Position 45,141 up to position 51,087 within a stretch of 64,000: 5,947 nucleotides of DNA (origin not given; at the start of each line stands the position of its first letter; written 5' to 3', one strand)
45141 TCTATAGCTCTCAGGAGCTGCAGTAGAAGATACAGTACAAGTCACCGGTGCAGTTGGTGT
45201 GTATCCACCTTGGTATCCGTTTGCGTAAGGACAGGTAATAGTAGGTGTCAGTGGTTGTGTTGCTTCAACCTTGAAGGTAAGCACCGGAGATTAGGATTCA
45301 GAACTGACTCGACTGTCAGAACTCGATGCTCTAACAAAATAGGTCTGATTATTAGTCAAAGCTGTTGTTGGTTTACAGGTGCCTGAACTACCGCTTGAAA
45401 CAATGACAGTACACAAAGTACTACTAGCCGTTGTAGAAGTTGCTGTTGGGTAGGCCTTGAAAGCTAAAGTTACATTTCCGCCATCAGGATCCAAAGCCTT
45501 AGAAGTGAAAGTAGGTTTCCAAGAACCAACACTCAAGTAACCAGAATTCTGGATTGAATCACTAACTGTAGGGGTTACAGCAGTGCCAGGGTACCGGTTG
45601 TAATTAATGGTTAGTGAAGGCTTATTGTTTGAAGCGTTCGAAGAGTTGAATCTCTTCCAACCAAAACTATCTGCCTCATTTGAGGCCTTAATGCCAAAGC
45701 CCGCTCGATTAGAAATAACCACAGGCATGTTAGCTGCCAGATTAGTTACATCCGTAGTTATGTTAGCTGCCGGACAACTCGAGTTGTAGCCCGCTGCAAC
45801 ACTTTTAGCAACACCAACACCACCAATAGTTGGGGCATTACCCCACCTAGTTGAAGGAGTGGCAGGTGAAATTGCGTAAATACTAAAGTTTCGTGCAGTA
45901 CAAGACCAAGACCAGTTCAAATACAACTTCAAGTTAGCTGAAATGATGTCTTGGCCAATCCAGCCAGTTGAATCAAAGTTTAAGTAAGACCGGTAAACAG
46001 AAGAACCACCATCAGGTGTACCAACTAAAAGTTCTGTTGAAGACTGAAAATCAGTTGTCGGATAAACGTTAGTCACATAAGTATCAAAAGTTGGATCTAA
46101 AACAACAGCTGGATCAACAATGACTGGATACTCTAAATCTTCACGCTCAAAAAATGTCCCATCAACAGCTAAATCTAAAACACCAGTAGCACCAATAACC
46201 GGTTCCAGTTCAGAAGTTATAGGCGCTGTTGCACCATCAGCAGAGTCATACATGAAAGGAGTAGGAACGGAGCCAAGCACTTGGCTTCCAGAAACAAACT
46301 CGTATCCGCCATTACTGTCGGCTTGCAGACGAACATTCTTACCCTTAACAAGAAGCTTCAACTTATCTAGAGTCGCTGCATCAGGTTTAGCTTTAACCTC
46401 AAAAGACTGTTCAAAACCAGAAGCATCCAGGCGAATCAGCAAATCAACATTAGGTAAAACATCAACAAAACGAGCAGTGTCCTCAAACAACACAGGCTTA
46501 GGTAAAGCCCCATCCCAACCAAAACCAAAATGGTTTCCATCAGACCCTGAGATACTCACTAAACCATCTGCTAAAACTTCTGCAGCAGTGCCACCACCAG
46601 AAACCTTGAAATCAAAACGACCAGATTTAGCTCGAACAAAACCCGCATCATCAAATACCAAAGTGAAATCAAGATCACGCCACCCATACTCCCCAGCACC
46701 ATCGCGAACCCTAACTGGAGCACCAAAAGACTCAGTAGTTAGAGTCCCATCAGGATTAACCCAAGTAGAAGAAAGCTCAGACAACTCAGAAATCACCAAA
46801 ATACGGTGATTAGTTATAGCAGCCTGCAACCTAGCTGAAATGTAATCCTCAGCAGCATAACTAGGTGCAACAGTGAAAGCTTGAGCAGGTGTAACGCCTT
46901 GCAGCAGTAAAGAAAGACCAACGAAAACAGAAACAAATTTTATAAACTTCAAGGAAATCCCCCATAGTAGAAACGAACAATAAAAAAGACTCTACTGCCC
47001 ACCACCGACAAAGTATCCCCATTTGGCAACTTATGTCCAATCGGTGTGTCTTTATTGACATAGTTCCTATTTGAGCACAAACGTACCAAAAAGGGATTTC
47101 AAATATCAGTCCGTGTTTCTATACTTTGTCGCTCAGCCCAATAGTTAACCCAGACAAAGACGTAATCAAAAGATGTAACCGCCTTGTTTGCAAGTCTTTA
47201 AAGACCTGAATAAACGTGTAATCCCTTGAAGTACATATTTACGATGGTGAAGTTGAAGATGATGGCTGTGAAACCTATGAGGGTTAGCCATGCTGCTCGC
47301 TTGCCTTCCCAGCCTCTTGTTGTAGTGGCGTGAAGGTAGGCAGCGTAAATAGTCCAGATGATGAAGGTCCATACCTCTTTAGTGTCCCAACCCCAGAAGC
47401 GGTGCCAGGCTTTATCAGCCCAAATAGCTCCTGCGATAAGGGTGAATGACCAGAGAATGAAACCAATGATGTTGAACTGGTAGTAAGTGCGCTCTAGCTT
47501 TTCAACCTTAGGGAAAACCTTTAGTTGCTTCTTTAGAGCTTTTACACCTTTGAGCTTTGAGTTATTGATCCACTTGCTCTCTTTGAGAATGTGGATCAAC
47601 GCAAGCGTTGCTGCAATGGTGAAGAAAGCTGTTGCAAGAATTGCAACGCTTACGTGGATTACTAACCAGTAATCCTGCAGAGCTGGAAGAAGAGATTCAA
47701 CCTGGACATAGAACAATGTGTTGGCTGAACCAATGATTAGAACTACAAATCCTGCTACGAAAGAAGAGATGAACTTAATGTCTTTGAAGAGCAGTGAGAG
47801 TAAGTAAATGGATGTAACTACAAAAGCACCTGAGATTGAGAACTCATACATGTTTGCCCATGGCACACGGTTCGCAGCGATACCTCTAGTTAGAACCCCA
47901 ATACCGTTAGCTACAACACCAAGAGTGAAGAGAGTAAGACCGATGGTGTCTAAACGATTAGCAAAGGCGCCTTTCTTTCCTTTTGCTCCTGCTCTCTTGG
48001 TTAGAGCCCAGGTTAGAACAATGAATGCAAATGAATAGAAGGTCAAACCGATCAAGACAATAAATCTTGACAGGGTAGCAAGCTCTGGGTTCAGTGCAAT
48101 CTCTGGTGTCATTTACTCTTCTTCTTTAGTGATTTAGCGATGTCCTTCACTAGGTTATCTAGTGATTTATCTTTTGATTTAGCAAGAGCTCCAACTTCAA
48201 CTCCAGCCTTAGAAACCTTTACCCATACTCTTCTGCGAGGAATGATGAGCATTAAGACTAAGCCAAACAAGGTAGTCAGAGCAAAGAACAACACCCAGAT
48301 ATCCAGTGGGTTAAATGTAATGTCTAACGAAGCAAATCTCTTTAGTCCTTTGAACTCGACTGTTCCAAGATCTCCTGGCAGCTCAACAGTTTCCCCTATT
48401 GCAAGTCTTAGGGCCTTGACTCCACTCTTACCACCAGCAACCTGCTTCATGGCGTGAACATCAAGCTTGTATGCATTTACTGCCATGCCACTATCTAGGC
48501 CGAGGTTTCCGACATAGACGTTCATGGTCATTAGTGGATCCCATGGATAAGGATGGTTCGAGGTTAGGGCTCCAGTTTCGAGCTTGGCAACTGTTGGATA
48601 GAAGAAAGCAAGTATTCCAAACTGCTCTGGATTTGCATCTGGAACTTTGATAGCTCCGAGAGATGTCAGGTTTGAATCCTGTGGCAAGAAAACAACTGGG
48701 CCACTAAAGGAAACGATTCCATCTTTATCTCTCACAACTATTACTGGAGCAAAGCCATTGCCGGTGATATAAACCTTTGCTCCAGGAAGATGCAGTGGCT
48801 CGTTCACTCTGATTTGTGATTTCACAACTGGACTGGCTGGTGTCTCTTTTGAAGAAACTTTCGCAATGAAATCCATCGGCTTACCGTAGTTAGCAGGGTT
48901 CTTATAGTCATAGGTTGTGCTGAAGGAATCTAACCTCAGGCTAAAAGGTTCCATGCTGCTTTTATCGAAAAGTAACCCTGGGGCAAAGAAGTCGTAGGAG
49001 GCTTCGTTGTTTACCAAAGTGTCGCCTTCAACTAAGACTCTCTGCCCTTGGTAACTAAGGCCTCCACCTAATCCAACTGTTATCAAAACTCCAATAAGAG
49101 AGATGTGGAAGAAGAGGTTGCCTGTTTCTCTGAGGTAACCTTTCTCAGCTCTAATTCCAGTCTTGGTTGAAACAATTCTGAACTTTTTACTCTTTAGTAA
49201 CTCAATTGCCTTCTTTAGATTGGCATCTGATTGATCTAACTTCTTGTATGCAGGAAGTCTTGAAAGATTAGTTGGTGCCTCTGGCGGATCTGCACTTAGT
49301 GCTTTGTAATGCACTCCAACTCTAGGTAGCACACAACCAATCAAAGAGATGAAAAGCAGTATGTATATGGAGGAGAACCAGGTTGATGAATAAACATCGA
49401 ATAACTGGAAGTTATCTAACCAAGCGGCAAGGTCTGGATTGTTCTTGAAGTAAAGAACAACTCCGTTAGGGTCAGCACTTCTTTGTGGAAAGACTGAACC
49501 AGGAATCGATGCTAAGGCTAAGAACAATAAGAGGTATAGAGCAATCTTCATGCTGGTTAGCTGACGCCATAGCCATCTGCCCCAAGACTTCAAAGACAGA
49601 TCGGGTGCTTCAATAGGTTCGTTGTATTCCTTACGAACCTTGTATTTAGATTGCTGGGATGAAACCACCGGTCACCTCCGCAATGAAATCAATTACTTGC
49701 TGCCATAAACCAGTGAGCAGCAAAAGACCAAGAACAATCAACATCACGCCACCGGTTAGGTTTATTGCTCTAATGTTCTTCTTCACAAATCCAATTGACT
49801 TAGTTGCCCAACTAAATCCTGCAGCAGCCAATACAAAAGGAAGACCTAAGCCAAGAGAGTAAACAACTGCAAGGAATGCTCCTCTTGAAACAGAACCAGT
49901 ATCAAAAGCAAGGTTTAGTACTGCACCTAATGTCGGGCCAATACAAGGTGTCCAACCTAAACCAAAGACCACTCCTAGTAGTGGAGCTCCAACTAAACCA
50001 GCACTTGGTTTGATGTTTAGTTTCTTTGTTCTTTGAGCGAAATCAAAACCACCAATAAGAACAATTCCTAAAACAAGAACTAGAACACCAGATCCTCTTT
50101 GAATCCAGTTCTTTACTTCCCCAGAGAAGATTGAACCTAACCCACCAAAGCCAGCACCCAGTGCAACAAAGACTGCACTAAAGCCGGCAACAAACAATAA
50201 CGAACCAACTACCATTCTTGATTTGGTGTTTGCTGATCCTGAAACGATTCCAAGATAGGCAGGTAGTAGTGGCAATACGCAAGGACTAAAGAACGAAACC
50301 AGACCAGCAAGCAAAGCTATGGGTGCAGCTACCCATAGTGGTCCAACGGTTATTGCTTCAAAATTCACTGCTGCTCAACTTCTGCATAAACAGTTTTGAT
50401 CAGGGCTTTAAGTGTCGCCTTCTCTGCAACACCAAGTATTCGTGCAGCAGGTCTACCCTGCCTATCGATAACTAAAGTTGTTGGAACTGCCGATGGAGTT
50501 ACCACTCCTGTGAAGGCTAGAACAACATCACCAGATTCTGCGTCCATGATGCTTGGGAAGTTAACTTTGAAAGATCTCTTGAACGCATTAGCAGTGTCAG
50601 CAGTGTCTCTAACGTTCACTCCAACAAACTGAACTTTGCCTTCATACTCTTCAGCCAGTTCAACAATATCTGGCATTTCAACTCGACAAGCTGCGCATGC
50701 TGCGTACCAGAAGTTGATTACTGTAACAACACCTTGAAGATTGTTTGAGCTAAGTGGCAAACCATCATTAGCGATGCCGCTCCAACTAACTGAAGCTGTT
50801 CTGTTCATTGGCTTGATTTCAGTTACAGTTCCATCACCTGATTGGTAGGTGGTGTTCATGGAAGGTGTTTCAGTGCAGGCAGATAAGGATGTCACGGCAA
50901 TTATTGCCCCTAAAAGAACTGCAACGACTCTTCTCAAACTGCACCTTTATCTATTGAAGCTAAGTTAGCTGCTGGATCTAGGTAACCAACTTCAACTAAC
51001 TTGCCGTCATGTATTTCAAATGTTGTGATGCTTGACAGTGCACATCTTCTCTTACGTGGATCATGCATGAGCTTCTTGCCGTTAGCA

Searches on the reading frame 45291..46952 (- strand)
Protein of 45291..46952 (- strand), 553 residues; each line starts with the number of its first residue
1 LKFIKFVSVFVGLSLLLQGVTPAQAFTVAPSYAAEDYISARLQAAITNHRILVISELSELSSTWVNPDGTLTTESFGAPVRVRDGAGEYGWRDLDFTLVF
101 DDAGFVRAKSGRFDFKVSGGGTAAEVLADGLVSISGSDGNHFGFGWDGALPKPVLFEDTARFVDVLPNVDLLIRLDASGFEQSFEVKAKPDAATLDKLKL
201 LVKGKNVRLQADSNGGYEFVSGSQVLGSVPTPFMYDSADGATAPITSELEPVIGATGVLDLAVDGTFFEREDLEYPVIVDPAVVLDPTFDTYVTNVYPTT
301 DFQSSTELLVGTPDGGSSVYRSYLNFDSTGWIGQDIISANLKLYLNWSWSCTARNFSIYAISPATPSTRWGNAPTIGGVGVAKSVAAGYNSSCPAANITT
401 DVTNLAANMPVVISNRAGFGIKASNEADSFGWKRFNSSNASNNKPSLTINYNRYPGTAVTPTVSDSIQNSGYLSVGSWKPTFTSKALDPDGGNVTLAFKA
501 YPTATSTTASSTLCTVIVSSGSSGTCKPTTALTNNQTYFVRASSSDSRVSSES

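Call 6: search_protein_families(library=pfam, proteins=[window:45291-46952:-], max_evalue=1)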
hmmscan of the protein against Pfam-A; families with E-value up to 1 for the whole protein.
window:45291-46952:- (553 aa): 2 families
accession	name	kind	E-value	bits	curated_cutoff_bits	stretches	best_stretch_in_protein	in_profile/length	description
PF24517.2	CBM96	-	1.3e-15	58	26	1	283-450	3-163/164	Carbohydrate-binding module family 96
PF10342.15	Kre9_KNH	-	0.078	14.2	24.6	1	485-546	25-79/94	Kre9/KNH-like N-terminal Ig-like domain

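Call 7: search_protein_families(library=ncbifam, proteins=[window:45291-46952:-], max_evalue=1)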
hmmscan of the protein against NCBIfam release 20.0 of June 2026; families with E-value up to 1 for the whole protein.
window:45291-46952:- (553 aa): 2 families
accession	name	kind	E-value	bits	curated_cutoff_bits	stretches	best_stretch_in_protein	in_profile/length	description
NF033679.1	DNRLRE_dom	domain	3.3e-24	85.8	34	1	290-450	2-164/164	DNRLRE domain-containing protein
NF011126.0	PRK14553.1-6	equivalog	0.19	11.9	135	1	163-211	48-96/112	ribosomal-processing cysteine protease Prp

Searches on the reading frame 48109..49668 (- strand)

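Call 16: search_protein_families(library=pfam, proteins=[window:48109-49668:-], max_evalue=0.001)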
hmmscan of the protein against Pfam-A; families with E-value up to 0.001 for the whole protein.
window:48109-49668:- (519 aa): 1 family
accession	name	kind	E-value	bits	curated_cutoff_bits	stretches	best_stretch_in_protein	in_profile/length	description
PF05140.19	ResB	-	1.7e-116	390.4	24.6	1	40-504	1-482/486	ResB-like family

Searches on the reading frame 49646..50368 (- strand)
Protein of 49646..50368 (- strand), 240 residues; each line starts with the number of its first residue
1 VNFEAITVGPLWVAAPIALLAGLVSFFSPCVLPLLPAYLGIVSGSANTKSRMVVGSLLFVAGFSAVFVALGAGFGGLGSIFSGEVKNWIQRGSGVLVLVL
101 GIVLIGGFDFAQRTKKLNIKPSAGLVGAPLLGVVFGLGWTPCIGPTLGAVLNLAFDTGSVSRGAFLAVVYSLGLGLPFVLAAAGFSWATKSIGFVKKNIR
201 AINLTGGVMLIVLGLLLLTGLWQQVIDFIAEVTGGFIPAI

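Call 16: search_protein_families(library=pfam, proteins=[window:49646-50368:-], max_evalue=0.001)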
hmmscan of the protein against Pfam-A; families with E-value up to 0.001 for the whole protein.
window:49646-50368:- (240 aa): 2 families
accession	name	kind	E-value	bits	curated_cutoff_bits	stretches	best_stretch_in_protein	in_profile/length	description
PF02683.22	DsbD_TM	-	1.3e-15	57.7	27.1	1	12-218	2-215/219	Cytochrome C biogenesis protein transmembrane domain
PF13386.12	DsbD_2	-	1.5e-08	35.2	24.9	1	18-215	2-198/199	Cytochrome C biogenesis protein transmembrane region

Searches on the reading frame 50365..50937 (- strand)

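Call 16: search_protein_families(library=pfam, proteins=[window:50365-50937:-], max_evalue=0.001)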
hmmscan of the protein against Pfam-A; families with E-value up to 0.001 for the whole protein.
window:50365-50937:- (190 aa): 6 families
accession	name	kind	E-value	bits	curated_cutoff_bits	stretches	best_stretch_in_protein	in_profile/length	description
PF00578.27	AhpC-TSA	-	4e-15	56.3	26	1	58-161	14-119/124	AhpC/TSA family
PF08534.16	Redoxin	-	6.2e-14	52.5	26.6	1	54-172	13-137/148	Redoxin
PF00085.26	Thioredoxin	-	4.7e-08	33.4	23.5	1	72-145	21-91/103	Thioredoxin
PF13905.12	Thioredoxin_8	-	1.2e-05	26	27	1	71-162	3-93/94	Thioredoxin-like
PF13098.12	Thioredoxin_2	-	0.00036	21.3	27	1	71-179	7-103/104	Thioredoxin-like domain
PF02630.20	SCO1-SenC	-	0.00043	20.7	22.8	1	52-127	4-83/134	SCO1/SenC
